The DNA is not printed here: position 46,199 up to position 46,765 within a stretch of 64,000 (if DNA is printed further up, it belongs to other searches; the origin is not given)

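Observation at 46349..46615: Phage-encoded Crh-like HPr (His15 lost, Ser46 site kept) next to nucleotide-metabolism genes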

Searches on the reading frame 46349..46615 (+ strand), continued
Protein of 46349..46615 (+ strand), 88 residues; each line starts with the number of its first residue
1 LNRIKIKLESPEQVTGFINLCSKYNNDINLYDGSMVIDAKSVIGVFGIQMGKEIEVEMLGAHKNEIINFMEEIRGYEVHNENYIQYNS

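Call 37: find_related_loci(query=A1, collection=viral_contigs, flank=5000)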
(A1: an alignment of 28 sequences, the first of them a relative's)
Query A1 (88 aa) in viral_contigs; peptide patterns used: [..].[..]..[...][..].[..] (x = any residue, [..] = any of these).
139 stretches matched a pattern; 92 encode a relative of the query (tblastn E <= 1e-3); the best 80 are kept; 80 distinct loci.
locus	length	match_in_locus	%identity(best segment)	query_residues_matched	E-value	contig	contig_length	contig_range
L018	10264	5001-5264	80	1-88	1e-43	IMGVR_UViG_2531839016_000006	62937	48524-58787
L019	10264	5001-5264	80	1-88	1e-43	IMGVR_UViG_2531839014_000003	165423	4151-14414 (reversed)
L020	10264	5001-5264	80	1-88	1e-43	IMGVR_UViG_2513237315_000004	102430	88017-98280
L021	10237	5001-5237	85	1-79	2e-40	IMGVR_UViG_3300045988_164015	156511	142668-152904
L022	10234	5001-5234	51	1-78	3e-24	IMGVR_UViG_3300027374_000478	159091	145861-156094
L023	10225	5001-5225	33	2-83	5e-14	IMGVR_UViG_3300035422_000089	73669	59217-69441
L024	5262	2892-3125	31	1-78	8e-13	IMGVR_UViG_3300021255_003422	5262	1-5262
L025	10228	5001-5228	34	2-74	1e-11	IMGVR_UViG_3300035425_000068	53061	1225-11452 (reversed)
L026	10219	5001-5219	36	6-78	3e-11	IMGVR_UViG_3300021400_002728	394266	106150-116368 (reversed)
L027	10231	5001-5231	27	1-77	2e-10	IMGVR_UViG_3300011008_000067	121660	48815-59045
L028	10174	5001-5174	36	1-58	2e-10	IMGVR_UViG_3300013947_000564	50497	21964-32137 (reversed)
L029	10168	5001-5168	36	1-56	6e-10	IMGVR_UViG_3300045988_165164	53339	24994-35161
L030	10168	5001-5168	36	1-56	6e-10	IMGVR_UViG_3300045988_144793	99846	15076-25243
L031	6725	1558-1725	36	1-56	5e-10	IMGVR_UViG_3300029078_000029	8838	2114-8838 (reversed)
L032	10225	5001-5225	32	5-79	6e-10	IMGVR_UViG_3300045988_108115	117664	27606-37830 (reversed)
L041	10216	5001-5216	31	5-76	2e-9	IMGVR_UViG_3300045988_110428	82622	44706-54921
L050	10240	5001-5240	30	1-80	3e-9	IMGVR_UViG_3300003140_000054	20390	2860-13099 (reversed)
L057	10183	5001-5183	31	6-66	4e-8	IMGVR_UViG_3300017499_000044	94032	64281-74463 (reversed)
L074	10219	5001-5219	29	4-76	1e-7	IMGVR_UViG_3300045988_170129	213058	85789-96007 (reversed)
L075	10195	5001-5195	29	13-77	1e-7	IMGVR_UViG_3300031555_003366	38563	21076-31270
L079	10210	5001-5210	32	5-77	3e-7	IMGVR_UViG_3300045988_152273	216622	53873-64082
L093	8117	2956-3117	30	3-56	2e-6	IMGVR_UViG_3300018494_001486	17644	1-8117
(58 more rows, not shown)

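Call 39: predict_structure(alignment_id=A1)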
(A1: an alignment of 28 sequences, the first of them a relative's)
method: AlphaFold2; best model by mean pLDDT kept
length: 88 residues; sequences in the alignment: 28
mean_pLDDT: 88.0   pTM: 0.76
mean pLDDT of the five models: 88.0, 84.8, 83.3, 81.5, 79.9
residues with pLDDT >= 90: 62; 70-90: 17; 50-70: 4; < 50: 5
segments of 3 or more residues with pLDDT < 50: 85-87
pLDDT, mean of each block of 10 residues (from residue 1): 92 94 95 91 88 94 94 88 48
secondary structure, 60 per line:
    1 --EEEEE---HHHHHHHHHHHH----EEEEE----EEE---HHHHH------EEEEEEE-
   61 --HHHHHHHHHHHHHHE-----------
elements in order: E3-7 H11-22 E27-31 E36-38 H42-46 E53-59 H63-76

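Call 41: search_protein_representatives(alignment_id=A1)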
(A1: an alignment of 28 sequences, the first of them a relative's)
Query: 28 sequences, 79 profile positions. Proteins with E-value up to 0.001 (for the whole library): 5135; up to 1e-10: 2463; up to 1e-30: 1. The best 150 are listed.
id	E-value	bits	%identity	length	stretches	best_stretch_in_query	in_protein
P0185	1.1e-32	127.9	-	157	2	1-77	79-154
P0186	1.1e-27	111.9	-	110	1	1-78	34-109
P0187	1.1e-27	111.8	-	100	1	1-78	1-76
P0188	1.2e-27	111.8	-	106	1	1-78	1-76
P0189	2.3e-27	110.8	-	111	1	1-78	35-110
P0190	3.4e-27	110.3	-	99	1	1-78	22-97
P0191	5.9e-27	109.5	-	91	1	2-78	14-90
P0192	7.9e-27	109.1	-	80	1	1-78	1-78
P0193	9.2e-27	108.9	-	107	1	1-78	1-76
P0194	1.3e-26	108.4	-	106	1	1-78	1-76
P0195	1.4e-26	108.3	-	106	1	1-77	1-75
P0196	1.7e-26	108.0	-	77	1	1-78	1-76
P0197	1.8e-26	108.0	-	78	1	1-78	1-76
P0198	1.9e-26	107.9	-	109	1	1-77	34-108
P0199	2.3e-26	107.6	-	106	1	1-78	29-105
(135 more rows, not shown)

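Call 42: fold_search(model_id=the predicted structure, library=pdb)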
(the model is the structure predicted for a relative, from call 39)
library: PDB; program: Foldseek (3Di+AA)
matches with E <= 10: 518; with E <= 0.001: 32
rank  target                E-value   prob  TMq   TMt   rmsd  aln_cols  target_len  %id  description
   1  2hid_MODEL_1_A        3.8e-06  1.00  0.60  0.61   3.0        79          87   30  REFINED NMR STRUCTURE OF PHOSPHOCARRIER HISTIDINE CONTAINING PROTEIN FROM BACILLUS SUBTILIS (released 1996-11-08)
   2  1kkl_J                4.4e-06  1.00  0.64  0.64   3.0        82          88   29  L.casei HprK/P in complex with B.subtilis HPr (released 2002-08-28)
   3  3le1_A                6.4e-06  1.00  0.64  0.64   2.9        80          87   19  Crystal structure of apoHPr monomer from Thermoanaerobacter tengcongensis (released 2010-12-15)
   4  3lfg_B                8.9e-06  1.00  0.65  0.64   2.9        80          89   20  Crystal structure of HPr-C-His from Thermoanaerobacter tengcongensis (released 2010-12-15)
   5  1ptf                  1.3e-05  1.00  0.67  0.68   2.7        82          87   26  THE 1.6 ANGSTROMS STRUCTURE OF HISTIDINE-CONTAINING PHOSPHOTRANSFER PROTEIN HPR FROM STREPTOCOCCUS FAECALIS (released 1994-01-31)
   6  3le3_A                1.3e-05  1.00  0.64  0.64   2.8        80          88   19  Crystal structure of apoHPr monomer from Thermoanaerobacter tengcongensis (released 2010-12-15)
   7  3le1_B                1.4e-05  1.00  0.62  0.64   2.8        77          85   19  Crystal structure of apoHPr monomer from Thermoanaerobacter tengcongensis (released 2010-12-15)
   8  3lnw_A                1.4e-05  1.00  0.64  0.66   2.9        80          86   20  Close correlation of protein thermostability and self-buried area rate revealed by crystal structure of HPr from Therm (released 2011-02-16)
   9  1sph_A                1.5e-05  1.00  0.65  0.66   2.9        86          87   27  REFINED STRUCTURES OF THE ACTIVE S83C AND IMPAIRED S46D HPRS: EVIDENCE THAT PHOSPHORYLATION DOES NOT REQUIRE A BACKBON (released 1995-02-07)
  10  2hpr                  1.5e-05  1.00  0.63  0.63   2.9        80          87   29  HISTIDINE-CONTAINING PHOSPHOCARRIER PROTEIN HPR MUTANT WITH MET 51 REPLACED BY VAL AND SER 83 REPLACED BY CYS (M51V, S83 (released 1993-01-15)
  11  1kkl_H                1.5e-05  1.00  0.63  0.64   3.0        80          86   30  L.casei HprK/P in complex with B.subtilis HPr (released 2002-08-28)
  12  2fep_S                2.0e-05  1.00  0.65  0.65   2.7        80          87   29  Structure of truncated CcpA in complex with P-Ser-HPr and Sulfate ions (released 2006-06-27)
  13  1kkl_I                3.2e-05  1.00  0.63  0.64   2.8        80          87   29  L.casei HprK/P in complex with B.subtilis HPr (released 2002-08-28)
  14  1jem_MODEL_1_A        6.5e-05  1.00  0.61  0.61   3.1        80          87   29  NMR STRUCTURE OF HISTIDINE PHOSPHORYLATED FORM OF THE PHOSPHOCARRIER HISTIDINE CONTAINING PROTEIN FROM BACILLU (released 1997-07-23)
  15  1rzr_L                8.4e-05  1.00  0.67  0.67   2.8        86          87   22  crystal structure of transcriptional regulator-phosphoprotein-DNA complex (released 2004-10-12)
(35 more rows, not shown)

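Call 43: search_solved_structures(query=A1, max_evalue=1, show_alignments=5)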
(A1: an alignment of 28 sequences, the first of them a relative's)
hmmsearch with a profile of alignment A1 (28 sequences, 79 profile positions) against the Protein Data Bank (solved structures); distinct sequences matched with E-value up to 1: 26.
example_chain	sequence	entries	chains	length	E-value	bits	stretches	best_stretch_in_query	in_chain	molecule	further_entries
3oqm_S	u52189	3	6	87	2.2e-08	37.1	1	17-73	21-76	Phosphocarrier protein HPr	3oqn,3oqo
2fep_S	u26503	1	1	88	2.3e-08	37.1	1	17-73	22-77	Phosphocarrier protein HPr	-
1kkl_H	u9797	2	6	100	3.2e-08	36.6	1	17-73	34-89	PHOSPHOCARRIER PROTEIN HPR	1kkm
1jem_A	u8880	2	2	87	3.3e-08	36.6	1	17-73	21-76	HISTIDINE CONTAINING PROTEIN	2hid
2hpr_A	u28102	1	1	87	3.6e-08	36.5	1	17-73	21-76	HISTIDINE-CONTAINING PHOSPHOCARRIER PROTEIN HPR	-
1rzr_T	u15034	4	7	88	1.8e-07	34.2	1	16-69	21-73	Phosphocarrier protein HPr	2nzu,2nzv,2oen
1zvv_W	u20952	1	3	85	2.1e-07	34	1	15-77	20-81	HPr-like protein crh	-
1k1c_A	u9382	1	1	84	3.3e-07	33.3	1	15-77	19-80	catabolite repression HPr-like protein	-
2rlz_A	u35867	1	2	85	3.4e-07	33.3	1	15-77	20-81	HPr-like protein crh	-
2ak7_A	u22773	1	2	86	3.5e-07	33.3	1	15-77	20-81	HPr-like protein crh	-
1mo1_A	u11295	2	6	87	3.6e-07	33.2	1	15-77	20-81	Hpr-like protein crh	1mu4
1ka5_A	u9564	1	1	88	3.8e-07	33.2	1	17-73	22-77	PHOSPHOCARRIER PROTEIN HPR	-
1qr5_A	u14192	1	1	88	3.9e-07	33.1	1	17-72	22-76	PHOSPHOCARRIER PROTEIN HPR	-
3ihs_A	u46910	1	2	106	3.9e-07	33.1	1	16-76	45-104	Phosphocarrier protein HPr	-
1txe_A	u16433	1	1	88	4.2e-07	33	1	17-72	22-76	Phosphocarrier protein HPr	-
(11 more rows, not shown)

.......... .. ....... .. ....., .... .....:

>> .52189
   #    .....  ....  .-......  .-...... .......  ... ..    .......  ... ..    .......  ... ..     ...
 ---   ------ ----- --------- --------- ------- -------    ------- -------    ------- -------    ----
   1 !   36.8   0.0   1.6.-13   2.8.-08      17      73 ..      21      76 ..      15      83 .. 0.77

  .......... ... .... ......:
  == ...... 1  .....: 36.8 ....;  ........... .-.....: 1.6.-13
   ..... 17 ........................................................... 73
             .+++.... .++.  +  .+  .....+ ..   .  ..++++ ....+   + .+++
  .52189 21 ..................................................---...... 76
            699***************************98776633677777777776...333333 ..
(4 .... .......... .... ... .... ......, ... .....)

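Call 45: find_related_loci(query=A1, collection=genome_contigs, flank=6000)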
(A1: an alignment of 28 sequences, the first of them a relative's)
Query A1 (88 aa) in genome_contigs; peptide patterns used: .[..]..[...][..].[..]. (x = any residue, [..] = any of these).
600 stretches matched a pattern (row limit reached: there are more); 581 encode a relative of the query (tblastn E <= 1e-3); the best 80 are kept; 80 distinct loci.
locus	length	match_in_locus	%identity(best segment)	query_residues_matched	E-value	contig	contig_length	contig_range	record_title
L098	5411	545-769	40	1-78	1e-14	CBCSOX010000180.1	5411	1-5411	MAG TPA_asm: uncultured Oscillospiraceae bacterium isolate SRR20550312_metabat2_52 genome assembly, contig: ERZ24911547.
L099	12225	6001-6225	40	1-78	2e-14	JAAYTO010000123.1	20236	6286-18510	MAG: Clostridium sp. isolate AS24abBPME_43 43625_AS24, whole genome shotgun sequence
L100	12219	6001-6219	38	1-76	6e-14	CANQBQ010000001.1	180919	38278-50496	MAG: uncultured Clostridia bacterium isolate Lapin-004__bin86 genome assembly, contig: Lapin-004__NODE_24_length_180919_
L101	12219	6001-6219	38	1-76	6e-14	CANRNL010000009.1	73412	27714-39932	MAG: uncultured Clostridia bacterium isolate Lapin-021__bin14 genome assembly, contig: Lapin-021__NODE_431_length_73412_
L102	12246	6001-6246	34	1-85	1e-13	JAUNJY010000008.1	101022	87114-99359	MAG: bacterium isolate S2R_St_11 NODE_52_length_101022_cov_13.452316, whole genome shotgun sequence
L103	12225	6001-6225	35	1-78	1e-13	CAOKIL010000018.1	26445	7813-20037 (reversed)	MAG TPA_asm: uncultured Eubacteriales bacterium isolate SRR17684618_bin.24_metawrap_v1.3_MAG genome assembly, contig: NO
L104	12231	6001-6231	38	1-78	2e-13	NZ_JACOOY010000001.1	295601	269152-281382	Dorea hominis strain NSJ-36 YM-YCFA-11_ctg001, whole genome shotgun sequence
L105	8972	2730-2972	36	1-84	3e-13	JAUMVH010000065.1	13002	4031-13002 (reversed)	MAG: Ruminococcus sp. isolate S12M_St_23 NODE_2227_length_13002_cov_6.320383, whole genome shotgun sequence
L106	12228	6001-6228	34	1-76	4e-13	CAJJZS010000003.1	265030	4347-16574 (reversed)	MAG TPA_asm: uncultured Ruminococcaceae bacterium isolate ERR1190762-bin.8 genome assembly, contig: NODE_4_length_265030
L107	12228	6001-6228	34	1-79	5e-13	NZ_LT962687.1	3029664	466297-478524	Anaerotruncus massiliensis (ex Togo et al. 2019) strain AT3, whole genome shotgun sequence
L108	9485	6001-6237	38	1-82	4e-13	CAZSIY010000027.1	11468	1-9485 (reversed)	MAG TPA_asm: uncultured Oscillospiraceae bacterium isolate SRP350583_co1_17 genome assembly, contig: NODE_9575_length_11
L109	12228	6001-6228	41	1-78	6e-13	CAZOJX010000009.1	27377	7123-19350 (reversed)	MAG TPA_asm: uncultured Lachnoclostridium sp. isolate SRP350583_co2_442 genome assembly, contig: NODE_2337_length_27377_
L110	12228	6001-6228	37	1-78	8e-13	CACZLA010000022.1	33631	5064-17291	MAG: uncultured Lachnospiraceae bacterium isolate RUG12719 genome assembly, contig: RUG12719_asm_22, whole genome shotgu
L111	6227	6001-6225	37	1-78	7e-13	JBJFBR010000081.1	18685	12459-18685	MAG: Oscillospiraceae bacterium isolate PUUB16_bin.043 NODE_2037_length_18685_cov_72.646269, whole genome shotgun sequen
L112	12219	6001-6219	32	1-76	1e-12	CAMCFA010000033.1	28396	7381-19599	MAG: uncultured Clostridia bacterium isolate SRR17382100_bin.23_metaWRAP_v1.3_MAG genome assembly, contig: ERZ10544632.1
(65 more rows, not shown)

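Call 57: search_protein_families(library=pfam, alignment_id=A2, max_evalue=0.00001)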
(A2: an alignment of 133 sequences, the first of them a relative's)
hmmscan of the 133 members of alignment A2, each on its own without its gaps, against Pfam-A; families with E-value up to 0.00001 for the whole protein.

A. member 1, L079:3029-3307:+ (92 aa): 0 families

B. families by the number of members that match (of 133 scanned): 56 families (the first 25 are shown)
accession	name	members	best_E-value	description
PF00625.27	Guanylate_kin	8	9.7e-21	Guanylate kinase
PF13597.11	NRDD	6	7.7e-141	Anaerobic ribonucleoside-triphosphate reductase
PF03477.21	ATP-cone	5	8.5e-22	ATP cone domain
PF01555.25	N6_N4_Mtase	4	2e-31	DNA methylase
PF07486.17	Hydrolase_2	4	3.5e-15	Cell Wall Hydrolase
PF05014.21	Nuc_deoxyrib_tr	4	1.8e-13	Nucleoside 2-deoxyribosyltransferase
PF13238.12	AAA_18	4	1.9e-09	AAA domain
PF00303.24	Thymidylat_synt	3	3.4e-64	Thymidylate synthase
PF02511.20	Thy1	3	2.1e-63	Thymidylate synthase complementing protein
PF01653.23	DNA_ligase_aden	3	1.1e-46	NAD-dependent DNA ligase adenylation domain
PF00589.27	Phage_integrase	3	5.7e-30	Phage integrase family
PF03120.22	DNA_ligase_OB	3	2.2e-22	NAD-dependent DNA ligase OB-fold domain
PF00692.24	dUTPase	3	1.2e-18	dUTPase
PF00533.33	BRCT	3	9.8e-15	BRCA1 C Terminus (BRCT) domain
PF00186.24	DHFR_1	2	1.2e-42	Dihydrofolate reductase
PF00381.24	PTS-HPr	2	2.2e-06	PTS HPr component phosphorylation site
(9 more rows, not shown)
